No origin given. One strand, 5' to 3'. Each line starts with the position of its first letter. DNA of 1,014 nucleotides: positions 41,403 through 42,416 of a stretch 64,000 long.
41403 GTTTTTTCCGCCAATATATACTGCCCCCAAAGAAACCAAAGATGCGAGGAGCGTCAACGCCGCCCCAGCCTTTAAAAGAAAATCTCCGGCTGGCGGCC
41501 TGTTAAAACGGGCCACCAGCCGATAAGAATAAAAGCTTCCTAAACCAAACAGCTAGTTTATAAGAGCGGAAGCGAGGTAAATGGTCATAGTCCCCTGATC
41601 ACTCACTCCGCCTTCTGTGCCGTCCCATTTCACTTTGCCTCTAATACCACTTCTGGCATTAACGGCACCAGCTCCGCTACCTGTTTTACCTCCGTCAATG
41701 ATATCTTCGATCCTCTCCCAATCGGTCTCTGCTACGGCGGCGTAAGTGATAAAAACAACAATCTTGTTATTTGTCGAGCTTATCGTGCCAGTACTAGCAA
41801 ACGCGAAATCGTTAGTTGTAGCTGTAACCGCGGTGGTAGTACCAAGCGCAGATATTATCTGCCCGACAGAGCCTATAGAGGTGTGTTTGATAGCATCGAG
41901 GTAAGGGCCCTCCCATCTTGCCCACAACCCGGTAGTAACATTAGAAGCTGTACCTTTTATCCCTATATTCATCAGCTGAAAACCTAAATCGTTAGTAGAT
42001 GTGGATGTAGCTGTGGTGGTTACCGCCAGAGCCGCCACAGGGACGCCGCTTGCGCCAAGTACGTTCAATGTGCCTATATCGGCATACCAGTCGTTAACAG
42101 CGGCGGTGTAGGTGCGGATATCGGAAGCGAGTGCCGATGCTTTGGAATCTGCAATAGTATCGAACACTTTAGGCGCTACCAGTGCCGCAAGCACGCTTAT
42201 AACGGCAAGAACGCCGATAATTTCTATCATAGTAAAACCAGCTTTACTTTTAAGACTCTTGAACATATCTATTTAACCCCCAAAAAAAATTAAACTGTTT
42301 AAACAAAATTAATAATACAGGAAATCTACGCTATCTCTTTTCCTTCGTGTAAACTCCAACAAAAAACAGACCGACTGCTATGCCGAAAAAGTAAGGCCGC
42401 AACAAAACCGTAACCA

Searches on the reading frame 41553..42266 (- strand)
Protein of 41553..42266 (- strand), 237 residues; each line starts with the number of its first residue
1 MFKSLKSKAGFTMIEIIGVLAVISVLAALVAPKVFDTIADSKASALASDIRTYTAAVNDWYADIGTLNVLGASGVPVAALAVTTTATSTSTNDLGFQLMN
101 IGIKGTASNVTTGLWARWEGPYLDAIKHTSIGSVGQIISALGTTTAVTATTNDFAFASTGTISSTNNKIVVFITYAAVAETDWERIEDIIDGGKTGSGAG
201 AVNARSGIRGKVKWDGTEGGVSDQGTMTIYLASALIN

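Call 40: search_protein_families(library=pfam, proteins=[window:41553-42266:-], max_evalue=0.0001)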
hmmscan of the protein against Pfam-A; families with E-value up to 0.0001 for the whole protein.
window:41553-42266:- (237 aa): 1 family
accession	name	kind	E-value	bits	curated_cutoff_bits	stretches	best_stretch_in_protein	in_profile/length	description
PF07963.17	N_methyl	-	7.9e-05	22.5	21.2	0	6-30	2-26/27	Prokaryotic N-terminal methylation motif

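Call 73: search_protein_families(library=ncbifam, proteins=[window:41553-42266:-], max_evalue=0.001)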
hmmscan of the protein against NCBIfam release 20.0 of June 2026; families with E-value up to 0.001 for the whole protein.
window:41553-42266:- (237 aa): 5 families
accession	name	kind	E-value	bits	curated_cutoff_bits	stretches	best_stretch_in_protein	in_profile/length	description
TIGR01710.1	typeII_sec_gspG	equivalog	1.7e-08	34.5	88.85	1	10-67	2-59/134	type II secretion system major pseudopilin GspG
TIGR02532.1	IV_pilin_GFxxxE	domain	7.8e-05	22.4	16.3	1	9-31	2-24/24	prepilin-type N-terminal cleavage/methylation domain-containing protein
NF041775.1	typeIV_PilA_Myxo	equivalog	0.00035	20.6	400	1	9-58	11-60/214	type IV pilin protein PilA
NF040999.1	pilin_ComGC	equivalog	0.00063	19.9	75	1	9-36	2-29/84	competence type IV pilus major pilin ComGC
TIGR01708.2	typeII_sec_gspH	equivalog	0.00099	19.1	80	0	9-58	2-51/169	type II secretion system minor pseudopilin GspH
